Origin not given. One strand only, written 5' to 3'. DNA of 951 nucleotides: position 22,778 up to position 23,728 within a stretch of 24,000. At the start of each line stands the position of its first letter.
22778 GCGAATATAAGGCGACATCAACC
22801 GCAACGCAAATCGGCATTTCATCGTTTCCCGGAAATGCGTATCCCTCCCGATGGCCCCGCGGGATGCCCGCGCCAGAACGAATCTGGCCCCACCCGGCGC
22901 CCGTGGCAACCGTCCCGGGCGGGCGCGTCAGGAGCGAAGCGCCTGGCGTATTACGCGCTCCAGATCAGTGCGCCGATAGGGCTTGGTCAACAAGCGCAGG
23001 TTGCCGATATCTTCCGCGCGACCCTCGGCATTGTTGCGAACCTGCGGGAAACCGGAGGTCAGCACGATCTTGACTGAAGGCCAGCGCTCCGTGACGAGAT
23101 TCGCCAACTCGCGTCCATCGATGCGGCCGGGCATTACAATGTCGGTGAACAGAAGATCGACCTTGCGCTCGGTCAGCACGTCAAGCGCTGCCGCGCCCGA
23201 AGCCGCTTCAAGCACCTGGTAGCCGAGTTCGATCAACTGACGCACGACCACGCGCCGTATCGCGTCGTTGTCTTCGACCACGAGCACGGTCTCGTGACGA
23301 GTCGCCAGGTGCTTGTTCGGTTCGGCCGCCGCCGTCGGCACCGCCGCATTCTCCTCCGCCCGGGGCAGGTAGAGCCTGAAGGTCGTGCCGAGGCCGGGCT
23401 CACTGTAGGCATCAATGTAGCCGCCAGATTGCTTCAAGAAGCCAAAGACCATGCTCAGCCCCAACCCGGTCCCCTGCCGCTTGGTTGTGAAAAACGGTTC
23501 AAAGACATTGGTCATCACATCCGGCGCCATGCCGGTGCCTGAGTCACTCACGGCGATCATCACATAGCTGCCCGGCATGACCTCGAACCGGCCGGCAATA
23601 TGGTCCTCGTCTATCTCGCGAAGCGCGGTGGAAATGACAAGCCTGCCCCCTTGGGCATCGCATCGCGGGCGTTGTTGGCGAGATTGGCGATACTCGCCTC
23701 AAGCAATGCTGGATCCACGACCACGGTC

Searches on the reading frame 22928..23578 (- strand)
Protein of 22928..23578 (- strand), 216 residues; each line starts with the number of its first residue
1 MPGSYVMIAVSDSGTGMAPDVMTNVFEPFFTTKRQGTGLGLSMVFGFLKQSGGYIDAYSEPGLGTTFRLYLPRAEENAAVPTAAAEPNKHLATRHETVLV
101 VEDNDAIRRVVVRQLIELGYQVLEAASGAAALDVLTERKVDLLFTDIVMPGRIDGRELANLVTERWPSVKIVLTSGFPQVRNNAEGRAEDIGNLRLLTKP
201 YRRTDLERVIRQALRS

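Call 67: search_protein_families(library=pfam, proteins=[window:22928-23578:-], max_evalue=0.001)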
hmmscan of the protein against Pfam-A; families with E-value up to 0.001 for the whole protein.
window:22928-23578:- (216 aa): 2 families
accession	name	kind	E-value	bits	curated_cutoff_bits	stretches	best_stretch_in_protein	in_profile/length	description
PF00072.30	Response_reg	-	5.4e-19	68.8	30.2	1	98-210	1-110/111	Response regulator receiver domain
PF02518.31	HATPase_c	-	6.5e-16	59.2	26.4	1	5-74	37-110/111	Histidine kinase-, DNA gyrase B-, and HSP90-like ATPase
